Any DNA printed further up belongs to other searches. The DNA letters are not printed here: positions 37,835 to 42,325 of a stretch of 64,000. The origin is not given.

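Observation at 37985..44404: Surface protein with discoidin domain followed by a dual SGNH + SASA esterase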

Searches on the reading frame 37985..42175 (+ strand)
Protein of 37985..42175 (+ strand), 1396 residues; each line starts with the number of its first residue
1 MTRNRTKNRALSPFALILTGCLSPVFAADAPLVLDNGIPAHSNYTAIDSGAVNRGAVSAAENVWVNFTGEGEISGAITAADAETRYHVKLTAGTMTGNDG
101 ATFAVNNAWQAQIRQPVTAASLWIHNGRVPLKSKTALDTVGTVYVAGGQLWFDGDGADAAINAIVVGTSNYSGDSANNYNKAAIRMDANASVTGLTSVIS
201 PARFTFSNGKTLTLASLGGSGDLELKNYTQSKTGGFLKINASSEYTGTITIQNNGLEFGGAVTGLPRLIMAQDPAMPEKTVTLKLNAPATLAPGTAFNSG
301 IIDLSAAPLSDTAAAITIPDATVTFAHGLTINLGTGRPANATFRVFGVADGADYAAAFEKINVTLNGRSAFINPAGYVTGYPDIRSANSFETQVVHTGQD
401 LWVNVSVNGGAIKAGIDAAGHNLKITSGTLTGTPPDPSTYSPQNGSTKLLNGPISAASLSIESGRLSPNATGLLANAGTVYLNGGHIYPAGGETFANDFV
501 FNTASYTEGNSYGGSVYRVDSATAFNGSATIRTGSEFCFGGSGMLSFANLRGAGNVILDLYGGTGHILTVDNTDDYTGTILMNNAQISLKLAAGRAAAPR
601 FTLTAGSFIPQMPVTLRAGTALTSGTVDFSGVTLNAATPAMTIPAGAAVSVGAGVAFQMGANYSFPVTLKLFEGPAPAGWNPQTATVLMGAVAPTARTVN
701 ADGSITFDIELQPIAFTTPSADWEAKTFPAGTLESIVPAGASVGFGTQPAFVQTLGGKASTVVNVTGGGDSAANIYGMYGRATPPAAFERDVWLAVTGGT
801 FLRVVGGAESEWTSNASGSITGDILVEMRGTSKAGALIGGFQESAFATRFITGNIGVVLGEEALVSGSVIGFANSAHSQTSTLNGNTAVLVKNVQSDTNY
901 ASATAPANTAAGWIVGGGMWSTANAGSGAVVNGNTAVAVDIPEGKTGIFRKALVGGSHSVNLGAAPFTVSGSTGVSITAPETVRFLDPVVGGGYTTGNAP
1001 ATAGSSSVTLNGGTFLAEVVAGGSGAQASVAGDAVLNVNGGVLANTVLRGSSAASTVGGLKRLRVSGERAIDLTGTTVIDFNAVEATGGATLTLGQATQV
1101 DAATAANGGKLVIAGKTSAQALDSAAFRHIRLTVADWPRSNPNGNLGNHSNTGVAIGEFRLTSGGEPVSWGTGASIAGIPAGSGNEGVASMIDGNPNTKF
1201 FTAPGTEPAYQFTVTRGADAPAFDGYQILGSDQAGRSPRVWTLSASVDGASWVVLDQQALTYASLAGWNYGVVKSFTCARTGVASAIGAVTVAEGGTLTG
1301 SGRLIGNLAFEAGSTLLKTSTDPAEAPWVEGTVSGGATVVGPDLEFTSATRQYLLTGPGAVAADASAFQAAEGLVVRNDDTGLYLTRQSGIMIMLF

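Call 7: search_protein_families(library=pfam, proteins=[window:37985-42175:+], max_evalue=0.01)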
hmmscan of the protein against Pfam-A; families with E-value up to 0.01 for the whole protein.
window:37985-42175:+ (1396 aa): 0 families

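Call 8: search_protein_families(library=ncbifam, proteins=[window:37985-42175:+], max_evalue=0.01)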
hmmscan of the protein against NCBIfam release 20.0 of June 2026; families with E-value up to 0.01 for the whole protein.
window:37985-42175:+ (1396 aa): 0 families

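Call 14: search_solved_structures(query=window:37985-42175:+, max_evalue=1, show_alignments=2)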
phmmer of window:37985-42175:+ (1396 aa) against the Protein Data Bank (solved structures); distinct sequences matched with E-value up to 1: 11.
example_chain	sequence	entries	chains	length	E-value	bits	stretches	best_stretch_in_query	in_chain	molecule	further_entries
2zgp_A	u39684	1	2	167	0.043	14.8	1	301-352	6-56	Anti-tumor lectin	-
2zgo_A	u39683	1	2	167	0.052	14.6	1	301-352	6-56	Anti-tumor lectin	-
3m3c_A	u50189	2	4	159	0.053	14.5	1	301-352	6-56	Anti-tumor lectin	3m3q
3m3e_A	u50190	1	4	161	0.053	14.5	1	301-352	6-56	Anti-tumor lectin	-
2zgu_A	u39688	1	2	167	0.054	14.5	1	301-352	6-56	Anti-tumor lectin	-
2zgk_A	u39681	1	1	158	0.056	14.5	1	301-352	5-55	Anti-tumor lectin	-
3m3o_A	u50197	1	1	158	0.058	14.4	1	301-352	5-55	Anti-tumor lectin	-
2zgl_A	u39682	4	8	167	0.058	14.4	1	301-352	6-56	Anti-tumor lectin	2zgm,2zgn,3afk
2zgt_A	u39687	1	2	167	0.06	14.4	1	301-352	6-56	Anti-tumor lectin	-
2zgs_A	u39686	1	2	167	0.11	13.5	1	301-352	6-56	Anti-tumor lectin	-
2zgq_A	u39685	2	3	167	0.29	12.1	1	301-352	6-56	Anti-tumor lectin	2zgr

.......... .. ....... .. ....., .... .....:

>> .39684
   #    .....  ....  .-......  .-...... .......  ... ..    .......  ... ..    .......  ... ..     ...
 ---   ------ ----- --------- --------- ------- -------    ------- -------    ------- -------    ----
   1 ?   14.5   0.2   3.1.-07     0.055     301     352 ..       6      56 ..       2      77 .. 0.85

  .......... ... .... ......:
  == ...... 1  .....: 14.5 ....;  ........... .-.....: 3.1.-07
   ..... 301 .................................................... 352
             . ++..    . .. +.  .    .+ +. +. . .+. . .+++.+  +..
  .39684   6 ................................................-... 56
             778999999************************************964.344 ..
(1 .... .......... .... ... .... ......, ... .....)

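Call 19: find_homologous_proteins(query=window:37985-42175:+, max_evalue=0.001)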
Query window:37985-42175:+ (1396 aa): 146 proteins with E <= 0.001 among 8000 candidates; the best 120 are listed.
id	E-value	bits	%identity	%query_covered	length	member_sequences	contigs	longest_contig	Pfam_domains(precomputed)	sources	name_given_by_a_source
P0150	0.0e+0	1397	55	93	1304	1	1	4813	-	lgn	-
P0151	2.3e-32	130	29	35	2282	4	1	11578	-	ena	-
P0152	9.6e-22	95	29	25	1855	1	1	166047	PF03797.26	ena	-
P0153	1.3e-21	95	26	41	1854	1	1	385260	PF03797.26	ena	-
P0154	2.5e-21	94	32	18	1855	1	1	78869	PF03797.26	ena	-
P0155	4.2e-21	93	29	24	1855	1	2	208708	PF03797.26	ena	-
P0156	7.8e-21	92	29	23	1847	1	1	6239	PF03797.26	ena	-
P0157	8.4e-21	92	29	24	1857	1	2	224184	PF03797.26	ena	-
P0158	1.3e-20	91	29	24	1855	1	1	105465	PF03797.26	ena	-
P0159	1.2e-19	88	29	24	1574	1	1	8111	PF03797.26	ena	-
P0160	5.8e-19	86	30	24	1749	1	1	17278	PF03797.26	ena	-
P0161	4.6e-17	79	28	25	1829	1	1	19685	PF03797.26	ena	-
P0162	5.1e-17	79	28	25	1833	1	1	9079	PF03797.26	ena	-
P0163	5.8e-17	79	28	24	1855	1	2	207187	PF03797.26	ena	-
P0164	5.8e-17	79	28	24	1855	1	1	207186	PF03797.26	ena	-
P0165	9.0e-17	78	29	24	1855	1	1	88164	PF03797.26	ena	-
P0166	9.8e-17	78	29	24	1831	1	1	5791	PF03797.26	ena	-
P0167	1.0e-16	78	29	24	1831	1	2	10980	PF03797.26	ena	-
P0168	1.2e-16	78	29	24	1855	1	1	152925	PF03797.26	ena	-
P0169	1.2e-16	78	28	24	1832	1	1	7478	PF03797.26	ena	-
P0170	1.4e-16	78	28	25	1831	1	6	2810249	PF03797.26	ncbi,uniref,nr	ncbi:autotransporter domain-containing protein [Akkermansia muciniphila]|uniref:autotransporter oute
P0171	1.7e-16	78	29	24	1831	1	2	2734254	PF03797.26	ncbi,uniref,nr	ncbi:autotransporter domain-containing protein [Akkermansia muciniphila]|uniref:autotransporter oute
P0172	2.3e-16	77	28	24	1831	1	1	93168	PF03797.26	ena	-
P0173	2.4e-16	77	29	24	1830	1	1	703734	PF03797.26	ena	-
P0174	3.7e-16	76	28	25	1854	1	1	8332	PF03797.26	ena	-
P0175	3.8e-16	76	29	24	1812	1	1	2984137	PF03797.26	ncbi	ncbi:MAG: autotransporter domain-containing protein [Akkermansia muciniphila]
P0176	4.7e-16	76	29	24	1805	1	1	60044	PF03797.26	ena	-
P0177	5.2e-16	76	29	24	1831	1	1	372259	PF03797.26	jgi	-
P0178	5.3e-16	76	29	24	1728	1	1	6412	PF03797.26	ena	-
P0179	6.6e-16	76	29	24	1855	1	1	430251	PF03797.26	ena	-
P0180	9.3e-16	75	29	24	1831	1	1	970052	PF03797.26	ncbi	ncbi:MAG: beta strand repeat-containing protein [Akkermansia muciniphila]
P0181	9.3e-16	75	29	24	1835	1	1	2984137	PF03797.26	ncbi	ncbi:MAG: autotransporter domain-containing protein [Akkermansia muciniphila]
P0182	1.0e-15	75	28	24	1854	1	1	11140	PF03797.26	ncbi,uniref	ncbi:autotransporter domain-containing protein [Akkermansia sp.]|uniref:autotransporter domain-conta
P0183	1.1e-15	75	29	25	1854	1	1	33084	PF03797.26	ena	-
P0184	1.3e-15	75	29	24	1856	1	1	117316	PF03797.26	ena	-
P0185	1.3e-15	75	29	24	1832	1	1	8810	PF03797.26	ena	-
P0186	2.0e-15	74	28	24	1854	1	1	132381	PF03797.26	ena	-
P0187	2.4e-15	74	29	25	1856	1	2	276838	PF03797.26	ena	-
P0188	2.5e-15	74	29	24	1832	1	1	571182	PF03797.26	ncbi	ncbi:MAG: autotransporter domain-containing protein [Akkermansia muciniphila]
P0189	2.5e-15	74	29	25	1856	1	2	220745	PF03797.26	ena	-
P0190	2.5e-15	74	30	24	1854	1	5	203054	PF03797.26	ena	-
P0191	2.8e-15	74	30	24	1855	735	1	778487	PF03797.26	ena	-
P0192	5.2e-15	73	29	24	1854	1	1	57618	PF03797.26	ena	-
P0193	6.9e-15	72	29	24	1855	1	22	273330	PF03797.26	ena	-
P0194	1.1e-14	72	29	24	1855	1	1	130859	PF03797.26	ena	-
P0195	1.2e-14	71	29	25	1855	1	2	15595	PF03797.26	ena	-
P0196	1.2e-14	71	29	24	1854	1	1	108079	PF03797.26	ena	-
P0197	1.3e-14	71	28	24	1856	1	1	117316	PF03797.26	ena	-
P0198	1.3e-14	71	28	24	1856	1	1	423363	PF03797.26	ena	-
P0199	1.3e-14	71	28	24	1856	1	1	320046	PF03797.26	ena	-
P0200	1.8e-14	71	28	24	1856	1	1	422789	PF03797.26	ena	-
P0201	2.2e-14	71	29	24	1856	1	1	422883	PF03797.26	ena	-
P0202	2.3e-14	70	29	24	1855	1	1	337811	PF03797.26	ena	-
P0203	2.3e-14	70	29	23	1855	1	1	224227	PF03797.26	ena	-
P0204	4.3e-14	70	29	24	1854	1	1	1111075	PF03797.26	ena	-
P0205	4.4e-14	70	29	24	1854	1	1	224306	PF03797.26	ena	-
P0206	6.9e-14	69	28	24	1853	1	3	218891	PF03797.26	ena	-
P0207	7.0e-14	69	29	24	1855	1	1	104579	PF03797.26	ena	-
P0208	7.0e-14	69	29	24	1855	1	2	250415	PF03797.26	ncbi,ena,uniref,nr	ncbi:autotransporter outer membrane beta-barrel domain-containing protein [uncultured Akkermansia sp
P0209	8.1e-14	69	28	24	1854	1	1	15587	PF03797.26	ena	-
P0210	8.5e-14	69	29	24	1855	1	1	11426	PF03797.26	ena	-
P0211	8.8e-14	69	26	41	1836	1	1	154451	PF03797.26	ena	-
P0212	9.4e-14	68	29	24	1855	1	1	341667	PF03797.26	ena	-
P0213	1.0e-13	68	26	41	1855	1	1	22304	PF03797.26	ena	-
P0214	1.6e-13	68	29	24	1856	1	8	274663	PF03797.26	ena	-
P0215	1.6e-13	68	29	24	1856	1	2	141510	PF03797.26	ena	-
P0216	1.7e-13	68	29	24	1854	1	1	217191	PF03797.26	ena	-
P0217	2.1e-13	67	28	24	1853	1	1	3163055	PF03797.26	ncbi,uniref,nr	ncbi:autotransporter domain-containing protein [Akkermansia massiliensis]|uniref:autotransporter out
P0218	2.1e-13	67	28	24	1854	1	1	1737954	PF03797.26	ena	-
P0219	2.2e-13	67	26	41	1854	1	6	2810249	PF03797.26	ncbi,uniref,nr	ncbi:autotransporter domain-containing protein [Akkermansia muciniphila]|uniref:autotransporter doma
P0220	2.6e-13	67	28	24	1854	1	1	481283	PF03797.26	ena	-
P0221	4.5e-13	66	28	23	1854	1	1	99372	PF03797.26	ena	-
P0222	6.4e-13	66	27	41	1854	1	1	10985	PF03797.26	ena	-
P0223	7.9e-13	65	28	24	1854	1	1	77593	PF03797.26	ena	-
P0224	7.9e-13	65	28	24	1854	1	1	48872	PF03797.26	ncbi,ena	-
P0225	8.1e-13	65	29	24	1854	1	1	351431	PF03797.26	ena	-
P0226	8.5e-13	65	29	24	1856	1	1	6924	PF03797.26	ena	-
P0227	8.5e-13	65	29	24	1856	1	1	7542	PF03797.26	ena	-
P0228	8.6e-13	65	28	24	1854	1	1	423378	PF03797.26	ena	-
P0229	8.6e-13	65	28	24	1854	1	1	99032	PF03797.26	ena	-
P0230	9.4e-13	65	28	24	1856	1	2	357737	PF03797.26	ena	-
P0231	9.9e-13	65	28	24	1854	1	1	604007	PF03797.26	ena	-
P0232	9.9e-13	65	28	24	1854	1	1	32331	PF03797.26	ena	-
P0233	9.9e-13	65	28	24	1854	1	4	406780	PF03797.26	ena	-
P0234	9.9e-13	65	28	24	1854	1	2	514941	PF03797.26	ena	-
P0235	9.9e-13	65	28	24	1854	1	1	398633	PF03797.26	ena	-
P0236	1.0e-12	65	26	41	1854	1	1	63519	PF03797.26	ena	-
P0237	1.0e-12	65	29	24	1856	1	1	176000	PF03797.26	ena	-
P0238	1.0e-12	65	28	24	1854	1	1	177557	PF03797.26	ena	-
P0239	1.3e-12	65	28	24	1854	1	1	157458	PF03797.26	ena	-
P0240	1.3e-12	65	28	24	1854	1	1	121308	PF03797.26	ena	-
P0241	1.3e-12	65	28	24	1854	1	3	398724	PF03797.26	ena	-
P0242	1.3e-12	65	28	24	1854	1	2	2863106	PF03797.26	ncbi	-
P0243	1.6e-12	64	28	24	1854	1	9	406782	PF03797.26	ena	-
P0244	1.8e-12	64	28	24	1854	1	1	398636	PF03797.26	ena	-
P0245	1.8e-12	64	26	41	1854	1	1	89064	PF03797.26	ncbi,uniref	ncbi:autotransporter outer membrane beta-barrel domain-containing protein [Akkermansia muciniphila]|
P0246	1.9e-12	64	29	24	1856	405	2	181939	PF03797.26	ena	-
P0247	1.9e-12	64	28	24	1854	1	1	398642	PF03797.26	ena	-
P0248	2.1e-12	64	28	24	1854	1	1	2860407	PF03797.26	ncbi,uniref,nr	ncbi:autotransporter domain-containing protein [Akkermansia muciniphila]|uniref:autotransporter doma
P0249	2.2e-12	64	28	24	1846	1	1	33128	PF03797.26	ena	-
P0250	2.5e-12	64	28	24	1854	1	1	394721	PF03797.26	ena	-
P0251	2.7e-12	64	28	24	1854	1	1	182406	PF03797.26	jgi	-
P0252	3.3e-12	63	29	24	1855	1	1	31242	PF03797.26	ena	-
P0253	3.5e-12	63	28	24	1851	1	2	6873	PF03797.26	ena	-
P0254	4.5e-12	63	28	24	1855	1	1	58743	PF03797.26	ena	-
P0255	6.2e-12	62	29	24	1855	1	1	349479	PF03797.26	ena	-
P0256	1.2e-11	61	29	24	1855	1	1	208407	PF03797.26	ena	-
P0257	1.6e-11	61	26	41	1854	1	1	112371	PF03797.26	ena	-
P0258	1.9e-11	61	26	41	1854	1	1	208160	PF03797.26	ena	-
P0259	1.9e-11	61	29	24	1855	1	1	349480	PF03797.26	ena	-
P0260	2.3e-11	61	29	25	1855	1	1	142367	PF03797.26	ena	-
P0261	3.0e-11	60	29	24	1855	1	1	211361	PF03797.26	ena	-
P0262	3.0e-11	60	29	24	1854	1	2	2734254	PF03797.26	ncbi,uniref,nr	ncbi:autotransporter domain-containing protein [Akkermansia muciniphila]|uniref:autotransporter doma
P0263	3.1e-11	60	29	24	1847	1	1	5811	PF03797.26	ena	-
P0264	3.2e-11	60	29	24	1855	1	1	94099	PF03797.26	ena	-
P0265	3.2e-11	60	29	24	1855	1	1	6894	PF03797.26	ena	-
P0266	3.6e-11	60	29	24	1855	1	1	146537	PF03797.26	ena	-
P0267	3.7e-11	60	29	24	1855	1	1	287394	PF03797.26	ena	-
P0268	3.8e-11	60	29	24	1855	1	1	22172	PF03797.26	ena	-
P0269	3.8e-11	60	29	24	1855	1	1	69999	PF03797.26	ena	-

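Call 24: find_encoding_contigs(protein=P0150, flank=10000, max_places=3)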
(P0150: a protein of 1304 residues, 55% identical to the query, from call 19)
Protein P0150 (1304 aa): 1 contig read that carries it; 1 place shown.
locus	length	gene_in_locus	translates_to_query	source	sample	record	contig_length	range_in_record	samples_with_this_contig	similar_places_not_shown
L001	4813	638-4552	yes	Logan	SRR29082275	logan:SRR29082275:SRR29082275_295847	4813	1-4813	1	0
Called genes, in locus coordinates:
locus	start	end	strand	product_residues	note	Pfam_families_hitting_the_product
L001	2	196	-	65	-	?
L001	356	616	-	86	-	-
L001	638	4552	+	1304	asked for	-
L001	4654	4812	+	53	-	?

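Call 30: find_related_loci(query=A1, collection=genome_contigs, flank=10000)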
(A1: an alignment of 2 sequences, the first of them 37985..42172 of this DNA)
Query A1 (1396 aa) in genome_contigs; peptide patterns used: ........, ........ (x = any residue, [..] = any of these).
44 stretches matched a pattern; 1 encode a relative of the query (tblastn E <= 1e-3); 1 distinct loci.
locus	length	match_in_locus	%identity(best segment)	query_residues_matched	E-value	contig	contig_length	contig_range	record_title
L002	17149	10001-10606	33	39-251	2e-17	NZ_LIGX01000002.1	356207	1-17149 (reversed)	Akkermansia glycaniphila strain Pyt scaffold-1, whole genome shotgun sequence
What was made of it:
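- Tried and rejected: A species-representative genome scan with ORF A plus its orthologue found only Akkermansia glycaniphila, matching the N-terminal module at 33% (call 30).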
